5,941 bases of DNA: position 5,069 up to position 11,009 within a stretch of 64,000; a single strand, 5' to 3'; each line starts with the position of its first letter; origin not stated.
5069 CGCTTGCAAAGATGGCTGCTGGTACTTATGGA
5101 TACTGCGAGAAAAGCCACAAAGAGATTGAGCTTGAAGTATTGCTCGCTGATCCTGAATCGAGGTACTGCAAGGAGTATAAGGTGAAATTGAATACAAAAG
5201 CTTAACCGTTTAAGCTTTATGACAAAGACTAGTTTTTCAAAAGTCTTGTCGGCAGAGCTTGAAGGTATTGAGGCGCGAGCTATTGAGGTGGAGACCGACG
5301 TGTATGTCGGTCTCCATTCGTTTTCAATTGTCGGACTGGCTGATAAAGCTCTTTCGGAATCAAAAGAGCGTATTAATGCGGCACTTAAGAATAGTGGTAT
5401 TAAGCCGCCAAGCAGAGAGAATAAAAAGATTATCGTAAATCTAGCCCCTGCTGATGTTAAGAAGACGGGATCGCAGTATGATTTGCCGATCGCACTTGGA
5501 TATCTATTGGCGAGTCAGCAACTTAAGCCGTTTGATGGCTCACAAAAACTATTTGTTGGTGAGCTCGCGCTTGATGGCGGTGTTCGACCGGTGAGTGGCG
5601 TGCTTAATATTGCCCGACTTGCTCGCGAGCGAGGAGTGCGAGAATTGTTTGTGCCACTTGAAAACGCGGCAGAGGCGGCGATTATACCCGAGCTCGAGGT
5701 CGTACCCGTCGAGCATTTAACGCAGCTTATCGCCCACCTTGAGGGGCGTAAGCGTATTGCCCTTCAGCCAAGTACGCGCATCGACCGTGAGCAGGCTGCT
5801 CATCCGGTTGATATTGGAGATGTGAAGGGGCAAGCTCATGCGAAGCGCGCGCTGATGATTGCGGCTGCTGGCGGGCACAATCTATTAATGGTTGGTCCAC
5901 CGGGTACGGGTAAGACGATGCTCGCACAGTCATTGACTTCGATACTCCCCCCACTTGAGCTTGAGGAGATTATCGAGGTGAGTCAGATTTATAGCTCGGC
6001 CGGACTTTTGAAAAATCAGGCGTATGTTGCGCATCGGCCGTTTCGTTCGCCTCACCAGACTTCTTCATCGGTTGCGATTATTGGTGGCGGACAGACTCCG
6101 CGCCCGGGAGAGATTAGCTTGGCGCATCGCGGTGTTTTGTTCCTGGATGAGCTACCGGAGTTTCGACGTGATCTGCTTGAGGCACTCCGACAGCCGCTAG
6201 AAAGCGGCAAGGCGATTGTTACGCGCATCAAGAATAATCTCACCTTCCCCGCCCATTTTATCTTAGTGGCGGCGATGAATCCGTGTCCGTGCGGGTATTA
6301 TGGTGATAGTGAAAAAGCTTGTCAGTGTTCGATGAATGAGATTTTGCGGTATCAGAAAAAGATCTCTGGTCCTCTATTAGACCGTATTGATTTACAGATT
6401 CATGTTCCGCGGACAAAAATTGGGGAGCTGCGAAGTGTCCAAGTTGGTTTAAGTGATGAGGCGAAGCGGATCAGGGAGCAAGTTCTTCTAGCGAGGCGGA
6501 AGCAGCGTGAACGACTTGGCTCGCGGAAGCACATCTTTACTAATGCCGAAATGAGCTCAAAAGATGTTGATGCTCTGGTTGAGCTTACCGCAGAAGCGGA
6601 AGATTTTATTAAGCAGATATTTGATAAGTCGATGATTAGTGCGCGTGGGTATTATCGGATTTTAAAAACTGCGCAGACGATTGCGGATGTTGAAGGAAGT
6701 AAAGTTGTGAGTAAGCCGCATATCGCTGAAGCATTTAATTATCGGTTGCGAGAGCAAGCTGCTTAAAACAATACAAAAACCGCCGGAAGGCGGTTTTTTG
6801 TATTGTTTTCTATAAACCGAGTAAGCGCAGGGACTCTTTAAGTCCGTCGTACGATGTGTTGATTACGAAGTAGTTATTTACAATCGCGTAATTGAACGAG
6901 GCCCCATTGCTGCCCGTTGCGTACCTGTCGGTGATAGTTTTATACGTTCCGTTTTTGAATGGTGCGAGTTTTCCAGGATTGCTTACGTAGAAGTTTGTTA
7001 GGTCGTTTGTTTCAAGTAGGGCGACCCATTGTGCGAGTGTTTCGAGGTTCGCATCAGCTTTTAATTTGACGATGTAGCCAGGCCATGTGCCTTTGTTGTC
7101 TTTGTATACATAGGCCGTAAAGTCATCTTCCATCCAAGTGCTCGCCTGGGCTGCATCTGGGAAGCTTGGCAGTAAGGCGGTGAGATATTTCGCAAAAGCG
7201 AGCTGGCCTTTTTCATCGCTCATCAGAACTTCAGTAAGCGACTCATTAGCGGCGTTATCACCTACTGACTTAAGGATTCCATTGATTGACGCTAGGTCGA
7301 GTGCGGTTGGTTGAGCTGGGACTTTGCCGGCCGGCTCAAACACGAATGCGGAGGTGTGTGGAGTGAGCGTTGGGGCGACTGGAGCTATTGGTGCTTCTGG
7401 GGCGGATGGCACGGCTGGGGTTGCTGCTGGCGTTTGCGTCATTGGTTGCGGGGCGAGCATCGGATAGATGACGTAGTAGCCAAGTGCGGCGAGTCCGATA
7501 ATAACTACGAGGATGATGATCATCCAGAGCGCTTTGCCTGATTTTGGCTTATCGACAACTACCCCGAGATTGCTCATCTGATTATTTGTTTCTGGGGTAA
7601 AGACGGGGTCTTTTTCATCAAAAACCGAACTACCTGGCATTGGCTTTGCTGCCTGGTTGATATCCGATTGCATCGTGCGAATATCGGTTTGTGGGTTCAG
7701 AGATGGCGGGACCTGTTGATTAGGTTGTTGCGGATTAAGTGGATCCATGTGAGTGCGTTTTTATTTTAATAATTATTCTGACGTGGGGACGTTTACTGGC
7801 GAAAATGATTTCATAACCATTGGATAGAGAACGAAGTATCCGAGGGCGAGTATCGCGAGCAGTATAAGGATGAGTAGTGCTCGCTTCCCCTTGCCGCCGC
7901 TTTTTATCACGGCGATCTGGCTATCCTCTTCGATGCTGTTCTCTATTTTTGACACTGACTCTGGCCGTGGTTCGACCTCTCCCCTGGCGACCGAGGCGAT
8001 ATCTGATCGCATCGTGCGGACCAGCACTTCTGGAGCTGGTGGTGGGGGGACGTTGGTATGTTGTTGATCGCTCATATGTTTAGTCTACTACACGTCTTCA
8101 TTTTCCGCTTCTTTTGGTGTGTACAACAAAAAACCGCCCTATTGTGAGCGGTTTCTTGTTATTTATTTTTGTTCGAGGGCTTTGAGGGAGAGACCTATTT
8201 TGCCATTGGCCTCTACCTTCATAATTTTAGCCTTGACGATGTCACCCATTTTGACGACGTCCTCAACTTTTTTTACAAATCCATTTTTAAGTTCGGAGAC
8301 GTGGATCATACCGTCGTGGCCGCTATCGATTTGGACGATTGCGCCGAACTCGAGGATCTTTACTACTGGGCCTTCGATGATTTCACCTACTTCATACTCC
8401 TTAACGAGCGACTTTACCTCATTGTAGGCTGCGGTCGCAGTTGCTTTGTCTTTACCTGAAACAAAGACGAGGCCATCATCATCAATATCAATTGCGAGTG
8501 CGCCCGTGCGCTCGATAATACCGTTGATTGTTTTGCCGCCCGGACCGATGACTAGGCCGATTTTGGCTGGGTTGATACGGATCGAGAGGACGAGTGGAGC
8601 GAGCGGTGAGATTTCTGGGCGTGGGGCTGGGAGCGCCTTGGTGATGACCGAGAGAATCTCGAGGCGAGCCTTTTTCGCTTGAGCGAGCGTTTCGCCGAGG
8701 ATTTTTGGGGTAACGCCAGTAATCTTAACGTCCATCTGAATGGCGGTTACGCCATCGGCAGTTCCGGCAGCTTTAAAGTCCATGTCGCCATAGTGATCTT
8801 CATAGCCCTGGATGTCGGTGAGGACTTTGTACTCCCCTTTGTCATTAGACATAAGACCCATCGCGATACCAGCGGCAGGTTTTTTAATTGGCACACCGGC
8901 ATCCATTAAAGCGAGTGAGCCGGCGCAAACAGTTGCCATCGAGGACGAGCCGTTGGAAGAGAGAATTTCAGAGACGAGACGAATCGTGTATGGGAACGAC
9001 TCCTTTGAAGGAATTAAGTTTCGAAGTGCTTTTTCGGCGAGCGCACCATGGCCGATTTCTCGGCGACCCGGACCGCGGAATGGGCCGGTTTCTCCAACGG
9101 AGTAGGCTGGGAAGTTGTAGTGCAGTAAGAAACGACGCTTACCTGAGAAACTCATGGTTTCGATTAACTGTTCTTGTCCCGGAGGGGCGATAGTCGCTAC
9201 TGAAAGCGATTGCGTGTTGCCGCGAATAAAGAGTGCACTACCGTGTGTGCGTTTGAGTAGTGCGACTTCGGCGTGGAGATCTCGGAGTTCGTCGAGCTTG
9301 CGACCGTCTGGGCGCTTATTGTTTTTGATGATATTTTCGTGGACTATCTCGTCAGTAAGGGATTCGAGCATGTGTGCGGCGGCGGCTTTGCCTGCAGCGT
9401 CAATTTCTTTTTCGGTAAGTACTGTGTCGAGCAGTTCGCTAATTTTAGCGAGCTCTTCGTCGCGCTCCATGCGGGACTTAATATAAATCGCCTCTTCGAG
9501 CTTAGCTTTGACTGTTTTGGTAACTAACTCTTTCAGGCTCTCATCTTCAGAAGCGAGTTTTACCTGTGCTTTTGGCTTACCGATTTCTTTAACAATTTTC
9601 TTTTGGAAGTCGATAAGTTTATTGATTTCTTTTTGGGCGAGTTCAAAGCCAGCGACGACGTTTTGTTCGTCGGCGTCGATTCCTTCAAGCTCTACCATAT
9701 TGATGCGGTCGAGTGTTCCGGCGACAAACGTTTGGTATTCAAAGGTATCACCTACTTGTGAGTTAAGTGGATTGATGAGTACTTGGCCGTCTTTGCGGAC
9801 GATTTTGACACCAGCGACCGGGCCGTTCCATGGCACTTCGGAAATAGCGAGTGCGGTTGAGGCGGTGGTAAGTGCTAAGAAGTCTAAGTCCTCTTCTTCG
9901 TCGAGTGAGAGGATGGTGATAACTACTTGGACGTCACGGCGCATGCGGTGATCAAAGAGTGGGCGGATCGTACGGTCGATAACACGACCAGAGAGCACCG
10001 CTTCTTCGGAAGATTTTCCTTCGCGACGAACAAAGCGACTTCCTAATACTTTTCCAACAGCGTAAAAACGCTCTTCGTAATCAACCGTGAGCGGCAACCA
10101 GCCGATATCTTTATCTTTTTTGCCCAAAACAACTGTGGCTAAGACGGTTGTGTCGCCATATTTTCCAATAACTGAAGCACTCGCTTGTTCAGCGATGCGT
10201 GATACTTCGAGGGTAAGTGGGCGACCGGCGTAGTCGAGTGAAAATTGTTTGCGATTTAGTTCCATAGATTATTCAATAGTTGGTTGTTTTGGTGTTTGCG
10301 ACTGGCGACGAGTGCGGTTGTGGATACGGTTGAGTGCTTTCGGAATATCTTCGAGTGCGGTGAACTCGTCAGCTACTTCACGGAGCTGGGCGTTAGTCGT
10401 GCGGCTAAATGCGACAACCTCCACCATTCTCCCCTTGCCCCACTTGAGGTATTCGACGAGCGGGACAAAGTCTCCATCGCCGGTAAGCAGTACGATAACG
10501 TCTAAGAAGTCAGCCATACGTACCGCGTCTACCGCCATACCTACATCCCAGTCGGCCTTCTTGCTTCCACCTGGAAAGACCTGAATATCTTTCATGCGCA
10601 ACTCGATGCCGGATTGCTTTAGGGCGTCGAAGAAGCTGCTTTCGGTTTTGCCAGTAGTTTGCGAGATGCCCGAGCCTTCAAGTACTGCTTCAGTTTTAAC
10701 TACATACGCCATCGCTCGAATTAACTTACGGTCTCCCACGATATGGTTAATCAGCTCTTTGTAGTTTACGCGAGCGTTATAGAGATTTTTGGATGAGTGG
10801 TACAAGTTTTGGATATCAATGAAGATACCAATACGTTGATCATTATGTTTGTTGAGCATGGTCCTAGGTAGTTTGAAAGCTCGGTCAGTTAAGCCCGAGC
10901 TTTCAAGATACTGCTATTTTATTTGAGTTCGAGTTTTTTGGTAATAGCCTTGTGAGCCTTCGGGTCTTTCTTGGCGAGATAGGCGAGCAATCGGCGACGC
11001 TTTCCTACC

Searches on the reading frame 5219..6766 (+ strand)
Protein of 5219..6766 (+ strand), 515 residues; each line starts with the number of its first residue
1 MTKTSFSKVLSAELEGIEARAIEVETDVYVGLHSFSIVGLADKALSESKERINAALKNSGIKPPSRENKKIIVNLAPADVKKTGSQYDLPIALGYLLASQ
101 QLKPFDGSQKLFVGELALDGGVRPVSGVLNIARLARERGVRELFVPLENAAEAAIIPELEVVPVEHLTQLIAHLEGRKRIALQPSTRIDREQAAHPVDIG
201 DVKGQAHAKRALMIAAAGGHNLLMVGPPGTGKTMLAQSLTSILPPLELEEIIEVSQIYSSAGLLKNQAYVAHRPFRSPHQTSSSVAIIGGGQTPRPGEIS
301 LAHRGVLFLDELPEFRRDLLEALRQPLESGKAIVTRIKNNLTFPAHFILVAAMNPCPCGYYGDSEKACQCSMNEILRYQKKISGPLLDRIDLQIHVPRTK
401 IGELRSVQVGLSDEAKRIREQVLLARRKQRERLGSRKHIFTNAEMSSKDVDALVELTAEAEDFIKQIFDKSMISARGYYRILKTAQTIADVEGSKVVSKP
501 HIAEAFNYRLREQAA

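Call 56: search_protein_families(library=pfam, proteins=[window:5219-6766:+], max_evalue=0.001)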
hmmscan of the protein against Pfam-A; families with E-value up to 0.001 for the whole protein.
window:5219-6766:+ (515 aa): 9 families
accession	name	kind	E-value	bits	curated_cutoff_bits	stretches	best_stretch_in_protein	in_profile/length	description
PF01078.27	Mg_chelatase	-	5.3e-94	313.9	20.3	1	198-402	1-205/207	Magnesium chelatase, subunit ChlI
PF13541.12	ChlI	-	2e-38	131.4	27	1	24-149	1-121/121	Subunit ChlI of Mg-chelatase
PF13335.12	Mg_chelatase_C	-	3.5e-24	85.6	26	1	415-509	4-94/94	Magnesium chelatase, subunit ChlI C-terminal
PF07728.20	AAA_5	-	7.5e-10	39.4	22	1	221-357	1-125/139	AAA domain (dynein-related subfamily)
PF00158.32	Sigma54_activat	-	3.2e-06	27.4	20.2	1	210-354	13-142/168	Sigma-54 interaction domain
PF00493.29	MCM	-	3.5e-06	26.7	23.3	1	215-392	53-200/224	MCM P-loop domain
PF00004.35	AAA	-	4e-05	24.5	21.2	1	222-244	1-23/131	ATPase family associated with various cellular activities (AAA)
PF05362.19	Lon_C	-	0.00027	21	21.1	1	51-173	76-201/205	Lon protease (S16) C-terminal proteolytic domain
PF13401.12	AAA_22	-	0.00049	20.9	27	0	222-325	8-106/130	AAA domain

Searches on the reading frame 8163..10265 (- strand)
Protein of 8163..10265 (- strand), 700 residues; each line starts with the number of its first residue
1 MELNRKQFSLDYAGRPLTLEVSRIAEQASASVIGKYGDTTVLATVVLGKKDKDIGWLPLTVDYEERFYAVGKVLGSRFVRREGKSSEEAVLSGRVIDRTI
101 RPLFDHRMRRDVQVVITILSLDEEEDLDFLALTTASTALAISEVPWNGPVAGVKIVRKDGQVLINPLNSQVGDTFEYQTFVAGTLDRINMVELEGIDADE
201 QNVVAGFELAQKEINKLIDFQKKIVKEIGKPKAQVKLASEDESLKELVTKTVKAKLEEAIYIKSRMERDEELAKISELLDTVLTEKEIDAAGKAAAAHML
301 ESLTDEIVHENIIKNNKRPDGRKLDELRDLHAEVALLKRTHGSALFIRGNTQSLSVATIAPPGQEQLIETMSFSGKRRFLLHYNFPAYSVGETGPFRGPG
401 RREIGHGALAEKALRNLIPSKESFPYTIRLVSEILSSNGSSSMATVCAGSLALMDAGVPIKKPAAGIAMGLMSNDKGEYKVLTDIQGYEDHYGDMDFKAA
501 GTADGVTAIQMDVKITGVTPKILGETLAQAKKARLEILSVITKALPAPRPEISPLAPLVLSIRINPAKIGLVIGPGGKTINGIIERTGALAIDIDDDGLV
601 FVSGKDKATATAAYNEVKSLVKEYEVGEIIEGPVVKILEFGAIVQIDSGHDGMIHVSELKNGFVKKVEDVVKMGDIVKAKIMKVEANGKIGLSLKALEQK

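Call 56: search_protein_families(library=pfam, proteins=[window:8163-10265:-], max_evalue=0.001)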
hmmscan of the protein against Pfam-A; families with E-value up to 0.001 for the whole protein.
window:8163-10265:- (700 aa): 5 families
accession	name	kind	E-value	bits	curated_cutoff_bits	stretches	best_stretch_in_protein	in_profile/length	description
PF01138.27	RNase_PH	-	6.2e-49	166.2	25.5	2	326-459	1-130/130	3' exoribonuclease family, domain 1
PF00575.29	S1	-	1.1e-15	58.1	22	1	624-695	2-74/74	S1 RNA binding domain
PF03726.19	PNPase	-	6.8e-11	42.9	24.6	1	244-323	2-81/81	Polyribonucleotide nucleotidyltransferase, RNA binding domain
PF00013.35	KH_1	-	4.6e-09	36.3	21.5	1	561-613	3-61/66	KH domain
PF03725.20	RNase_PH_C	-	4.4e-08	33.4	20.8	0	148-212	1-66/67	3' exoribonuclease family, domain 2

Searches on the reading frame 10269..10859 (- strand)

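Call 56: search_protein_families(library=pfam, proteins=[window:10269-10859:-], max_evalue=0.001)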
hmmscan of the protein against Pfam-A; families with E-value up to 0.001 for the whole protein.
window:10269-10859:- (196 aa): 1 family
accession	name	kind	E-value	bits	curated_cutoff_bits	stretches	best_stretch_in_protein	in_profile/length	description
PF01936.24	NYN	-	1.2e-32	113.8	24.2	1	9-170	1-145/145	NYN domain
